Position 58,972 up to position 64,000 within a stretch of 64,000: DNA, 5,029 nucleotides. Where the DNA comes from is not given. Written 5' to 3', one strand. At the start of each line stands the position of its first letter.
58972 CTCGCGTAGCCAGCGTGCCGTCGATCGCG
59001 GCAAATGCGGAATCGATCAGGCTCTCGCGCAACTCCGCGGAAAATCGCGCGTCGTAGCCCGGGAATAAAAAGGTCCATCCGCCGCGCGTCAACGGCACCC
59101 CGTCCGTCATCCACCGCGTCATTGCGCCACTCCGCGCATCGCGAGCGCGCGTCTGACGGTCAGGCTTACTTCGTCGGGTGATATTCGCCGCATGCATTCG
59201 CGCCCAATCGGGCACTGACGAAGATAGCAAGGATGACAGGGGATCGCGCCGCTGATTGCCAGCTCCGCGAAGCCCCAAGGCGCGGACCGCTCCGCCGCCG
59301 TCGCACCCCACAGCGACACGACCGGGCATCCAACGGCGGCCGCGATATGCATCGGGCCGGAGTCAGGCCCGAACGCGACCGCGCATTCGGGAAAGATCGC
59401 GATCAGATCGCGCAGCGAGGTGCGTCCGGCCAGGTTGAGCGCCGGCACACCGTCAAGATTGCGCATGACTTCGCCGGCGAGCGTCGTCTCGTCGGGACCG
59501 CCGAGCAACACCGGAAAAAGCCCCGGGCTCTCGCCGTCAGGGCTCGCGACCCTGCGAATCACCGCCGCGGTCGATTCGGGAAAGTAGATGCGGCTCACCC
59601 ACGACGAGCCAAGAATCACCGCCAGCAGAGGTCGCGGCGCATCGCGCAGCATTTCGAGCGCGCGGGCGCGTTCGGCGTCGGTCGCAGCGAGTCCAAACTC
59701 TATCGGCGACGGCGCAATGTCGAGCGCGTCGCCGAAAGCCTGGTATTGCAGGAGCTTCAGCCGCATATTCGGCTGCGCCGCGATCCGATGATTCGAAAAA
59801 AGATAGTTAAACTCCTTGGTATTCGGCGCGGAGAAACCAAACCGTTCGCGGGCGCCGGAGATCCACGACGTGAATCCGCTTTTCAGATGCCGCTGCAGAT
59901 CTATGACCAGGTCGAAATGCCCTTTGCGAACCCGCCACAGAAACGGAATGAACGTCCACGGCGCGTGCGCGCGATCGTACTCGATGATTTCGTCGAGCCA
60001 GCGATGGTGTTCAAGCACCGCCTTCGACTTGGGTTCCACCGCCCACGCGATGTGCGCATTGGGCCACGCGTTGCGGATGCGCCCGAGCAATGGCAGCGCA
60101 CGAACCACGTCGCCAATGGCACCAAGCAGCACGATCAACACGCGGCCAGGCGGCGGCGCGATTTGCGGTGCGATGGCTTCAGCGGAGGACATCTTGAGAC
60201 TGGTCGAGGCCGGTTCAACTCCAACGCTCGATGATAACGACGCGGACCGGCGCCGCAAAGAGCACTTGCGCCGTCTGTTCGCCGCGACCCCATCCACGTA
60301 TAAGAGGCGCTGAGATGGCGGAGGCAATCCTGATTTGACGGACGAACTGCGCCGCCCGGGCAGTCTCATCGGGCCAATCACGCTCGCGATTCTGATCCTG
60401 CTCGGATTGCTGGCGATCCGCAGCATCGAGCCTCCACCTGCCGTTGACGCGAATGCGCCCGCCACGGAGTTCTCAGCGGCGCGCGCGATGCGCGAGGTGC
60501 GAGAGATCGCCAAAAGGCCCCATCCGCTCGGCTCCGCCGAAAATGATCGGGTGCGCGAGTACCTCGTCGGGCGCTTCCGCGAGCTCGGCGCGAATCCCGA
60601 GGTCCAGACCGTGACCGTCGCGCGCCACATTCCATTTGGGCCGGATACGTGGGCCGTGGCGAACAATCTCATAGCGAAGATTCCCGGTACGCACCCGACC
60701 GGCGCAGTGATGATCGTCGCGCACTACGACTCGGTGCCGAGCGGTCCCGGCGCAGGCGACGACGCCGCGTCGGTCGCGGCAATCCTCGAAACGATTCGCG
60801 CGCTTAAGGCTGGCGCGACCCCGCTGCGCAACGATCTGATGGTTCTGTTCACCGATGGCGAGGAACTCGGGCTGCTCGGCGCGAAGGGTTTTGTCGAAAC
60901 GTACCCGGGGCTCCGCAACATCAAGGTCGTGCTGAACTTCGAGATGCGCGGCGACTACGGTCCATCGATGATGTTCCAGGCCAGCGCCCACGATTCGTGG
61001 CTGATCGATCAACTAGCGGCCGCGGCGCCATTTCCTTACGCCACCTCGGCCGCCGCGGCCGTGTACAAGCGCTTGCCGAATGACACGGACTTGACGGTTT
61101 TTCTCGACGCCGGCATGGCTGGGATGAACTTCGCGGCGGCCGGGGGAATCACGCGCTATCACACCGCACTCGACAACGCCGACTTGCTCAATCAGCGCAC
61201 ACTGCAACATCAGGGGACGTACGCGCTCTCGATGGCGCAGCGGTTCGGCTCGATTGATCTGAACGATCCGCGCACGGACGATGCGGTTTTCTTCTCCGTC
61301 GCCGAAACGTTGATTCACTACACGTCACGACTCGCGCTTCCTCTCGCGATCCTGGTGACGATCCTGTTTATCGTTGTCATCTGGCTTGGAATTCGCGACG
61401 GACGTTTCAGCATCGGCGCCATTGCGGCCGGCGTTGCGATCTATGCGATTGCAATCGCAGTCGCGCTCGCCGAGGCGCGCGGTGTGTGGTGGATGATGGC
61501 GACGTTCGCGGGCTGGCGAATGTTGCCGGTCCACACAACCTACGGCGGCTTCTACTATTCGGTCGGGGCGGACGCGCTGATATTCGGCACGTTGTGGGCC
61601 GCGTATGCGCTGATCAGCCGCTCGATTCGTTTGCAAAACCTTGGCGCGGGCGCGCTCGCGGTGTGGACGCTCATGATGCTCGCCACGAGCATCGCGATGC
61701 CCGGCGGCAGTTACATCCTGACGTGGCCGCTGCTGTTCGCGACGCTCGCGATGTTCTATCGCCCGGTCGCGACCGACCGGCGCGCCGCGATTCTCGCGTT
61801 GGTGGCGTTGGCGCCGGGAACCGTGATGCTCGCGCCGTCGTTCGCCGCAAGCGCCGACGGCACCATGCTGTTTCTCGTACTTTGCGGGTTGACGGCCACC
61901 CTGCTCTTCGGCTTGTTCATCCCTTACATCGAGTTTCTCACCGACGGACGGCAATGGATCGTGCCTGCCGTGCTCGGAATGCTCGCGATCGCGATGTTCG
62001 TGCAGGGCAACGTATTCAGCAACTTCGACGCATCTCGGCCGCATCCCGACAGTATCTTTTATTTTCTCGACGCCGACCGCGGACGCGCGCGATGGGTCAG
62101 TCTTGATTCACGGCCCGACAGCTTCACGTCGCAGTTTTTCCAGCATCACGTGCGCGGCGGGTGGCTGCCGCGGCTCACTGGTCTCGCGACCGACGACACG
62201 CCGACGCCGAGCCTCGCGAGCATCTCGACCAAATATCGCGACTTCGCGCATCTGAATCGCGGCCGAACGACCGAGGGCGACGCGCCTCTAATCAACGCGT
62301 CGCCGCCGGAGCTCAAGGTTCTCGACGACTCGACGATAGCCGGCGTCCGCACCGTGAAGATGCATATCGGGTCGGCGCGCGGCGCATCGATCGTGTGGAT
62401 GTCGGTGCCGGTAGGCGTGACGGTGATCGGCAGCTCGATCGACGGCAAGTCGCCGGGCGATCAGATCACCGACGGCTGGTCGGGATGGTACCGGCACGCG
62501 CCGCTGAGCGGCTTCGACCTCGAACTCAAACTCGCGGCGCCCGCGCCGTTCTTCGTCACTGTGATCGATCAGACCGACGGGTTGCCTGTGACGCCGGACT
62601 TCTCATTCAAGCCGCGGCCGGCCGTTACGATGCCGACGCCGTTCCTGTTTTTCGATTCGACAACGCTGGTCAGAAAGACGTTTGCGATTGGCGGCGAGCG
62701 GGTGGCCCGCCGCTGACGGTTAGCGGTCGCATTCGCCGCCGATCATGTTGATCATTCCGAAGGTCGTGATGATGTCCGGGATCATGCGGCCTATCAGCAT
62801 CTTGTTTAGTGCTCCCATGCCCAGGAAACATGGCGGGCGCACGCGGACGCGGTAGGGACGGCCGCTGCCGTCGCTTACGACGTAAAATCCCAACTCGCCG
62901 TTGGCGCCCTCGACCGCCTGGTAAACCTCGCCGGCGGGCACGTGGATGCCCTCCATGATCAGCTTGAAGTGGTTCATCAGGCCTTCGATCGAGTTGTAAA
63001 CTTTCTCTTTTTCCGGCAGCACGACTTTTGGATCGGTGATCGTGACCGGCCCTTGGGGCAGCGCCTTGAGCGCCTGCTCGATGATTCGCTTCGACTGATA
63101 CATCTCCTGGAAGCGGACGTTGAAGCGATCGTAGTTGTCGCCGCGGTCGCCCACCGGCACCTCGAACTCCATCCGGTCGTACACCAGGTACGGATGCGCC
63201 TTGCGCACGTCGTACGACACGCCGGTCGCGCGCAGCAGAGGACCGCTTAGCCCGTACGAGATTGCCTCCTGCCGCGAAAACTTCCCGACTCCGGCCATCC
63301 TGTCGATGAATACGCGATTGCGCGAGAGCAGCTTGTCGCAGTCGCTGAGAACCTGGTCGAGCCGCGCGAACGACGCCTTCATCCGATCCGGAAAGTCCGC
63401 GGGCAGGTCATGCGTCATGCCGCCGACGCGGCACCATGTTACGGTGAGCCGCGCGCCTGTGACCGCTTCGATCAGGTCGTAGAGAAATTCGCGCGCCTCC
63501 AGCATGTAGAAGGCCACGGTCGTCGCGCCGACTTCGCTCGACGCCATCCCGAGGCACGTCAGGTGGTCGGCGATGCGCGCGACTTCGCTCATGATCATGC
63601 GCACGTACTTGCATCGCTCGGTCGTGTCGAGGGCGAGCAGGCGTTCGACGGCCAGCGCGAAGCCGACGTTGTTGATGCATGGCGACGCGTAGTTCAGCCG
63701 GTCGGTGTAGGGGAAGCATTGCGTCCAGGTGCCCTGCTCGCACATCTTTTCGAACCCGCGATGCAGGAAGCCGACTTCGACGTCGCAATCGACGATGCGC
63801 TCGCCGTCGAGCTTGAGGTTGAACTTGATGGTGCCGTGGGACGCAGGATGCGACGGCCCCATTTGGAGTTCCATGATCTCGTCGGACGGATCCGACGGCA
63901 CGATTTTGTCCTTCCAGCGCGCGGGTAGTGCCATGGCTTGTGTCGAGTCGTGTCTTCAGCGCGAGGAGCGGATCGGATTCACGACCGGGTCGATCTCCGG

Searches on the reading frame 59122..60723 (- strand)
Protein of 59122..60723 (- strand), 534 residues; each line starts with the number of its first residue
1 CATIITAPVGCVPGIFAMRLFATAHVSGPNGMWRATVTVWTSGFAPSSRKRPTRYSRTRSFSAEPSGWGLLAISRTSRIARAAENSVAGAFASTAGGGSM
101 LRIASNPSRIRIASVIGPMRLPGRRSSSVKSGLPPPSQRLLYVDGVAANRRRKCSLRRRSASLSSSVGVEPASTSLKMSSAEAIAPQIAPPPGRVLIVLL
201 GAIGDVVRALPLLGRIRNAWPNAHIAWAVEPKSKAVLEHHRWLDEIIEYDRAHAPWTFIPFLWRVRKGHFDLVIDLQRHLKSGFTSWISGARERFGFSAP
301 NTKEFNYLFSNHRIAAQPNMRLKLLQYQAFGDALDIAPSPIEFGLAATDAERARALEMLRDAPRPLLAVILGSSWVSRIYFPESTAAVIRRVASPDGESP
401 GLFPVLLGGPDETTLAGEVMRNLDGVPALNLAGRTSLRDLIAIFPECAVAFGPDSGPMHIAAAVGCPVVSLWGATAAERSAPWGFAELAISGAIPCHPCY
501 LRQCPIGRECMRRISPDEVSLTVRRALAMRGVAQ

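Call 61: search_protein_families(library=pfam, proteins=[window:59122-60723:-], max_evalue=0.00001)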
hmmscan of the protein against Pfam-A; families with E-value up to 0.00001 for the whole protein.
window:59122-60723:- (534 aa): 1 family
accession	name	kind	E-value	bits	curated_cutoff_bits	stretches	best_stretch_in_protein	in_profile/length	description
PF01075.23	Glyco_transf_9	-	7.6e-30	104.5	22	1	264-506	7-243/247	Glycosyltransferase family 9 (heptosyltransferase)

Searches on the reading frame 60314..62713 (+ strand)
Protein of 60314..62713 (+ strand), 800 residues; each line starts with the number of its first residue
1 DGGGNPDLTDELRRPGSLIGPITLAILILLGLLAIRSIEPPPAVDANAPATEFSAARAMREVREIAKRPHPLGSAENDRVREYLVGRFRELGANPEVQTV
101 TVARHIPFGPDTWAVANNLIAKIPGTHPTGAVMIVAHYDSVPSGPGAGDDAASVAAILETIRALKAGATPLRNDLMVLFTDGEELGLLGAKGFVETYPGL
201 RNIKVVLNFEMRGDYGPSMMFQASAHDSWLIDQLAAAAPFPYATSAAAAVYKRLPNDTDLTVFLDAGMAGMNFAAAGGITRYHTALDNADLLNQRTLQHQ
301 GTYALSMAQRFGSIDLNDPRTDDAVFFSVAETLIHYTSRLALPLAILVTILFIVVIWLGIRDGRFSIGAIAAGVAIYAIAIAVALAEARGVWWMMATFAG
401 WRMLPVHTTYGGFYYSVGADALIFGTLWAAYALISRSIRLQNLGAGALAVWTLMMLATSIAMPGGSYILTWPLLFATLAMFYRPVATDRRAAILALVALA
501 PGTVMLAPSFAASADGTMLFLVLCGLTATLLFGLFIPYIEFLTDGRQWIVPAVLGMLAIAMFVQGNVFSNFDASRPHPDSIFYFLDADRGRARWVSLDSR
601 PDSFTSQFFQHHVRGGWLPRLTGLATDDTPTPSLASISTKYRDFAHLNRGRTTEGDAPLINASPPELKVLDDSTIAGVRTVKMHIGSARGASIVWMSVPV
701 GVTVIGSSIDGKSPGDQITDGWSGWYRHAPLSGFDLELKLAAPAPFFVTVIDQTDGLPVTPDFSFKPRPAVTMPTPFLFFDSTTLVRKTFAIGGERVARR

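Call 61: search_protein_families(library=pfam, proteins=[window:60314-62713:+], max_evalue=0.00001)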
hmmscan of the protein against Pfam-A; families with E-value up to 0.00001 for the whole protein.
window:60314-62713:+ (800 aa): 2 families
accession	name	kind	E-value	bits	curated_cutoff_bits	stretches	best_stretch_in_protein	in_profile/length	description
PF04389.22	Peptidase_M28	-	6.8e-46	156.9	21.3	1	118-305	1-190/193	Peptidase family M28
PF01546.33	Peptidase_M20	-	3.5e-06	27.5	24.6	1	136-201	4-84/206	Peptidase family M20/M25/M40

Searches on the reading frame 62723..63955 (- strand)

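Call 61: search_protein_families(library=pfam, proteins=[window:62723-63955:-], max_evalue=0.00001)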
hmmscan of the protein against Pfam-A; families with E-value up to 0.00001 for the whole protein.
window:62723-63955:- (411 aa): 1 family
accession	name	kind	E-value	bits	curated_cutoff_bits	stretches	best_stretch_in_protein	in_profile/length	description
PF00346.24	Complex1_49kDa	-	1.4e-106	355.9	24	1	142-411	2-271/271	Respiratory-chain NADH dehydrogenase, 49 Kd subunit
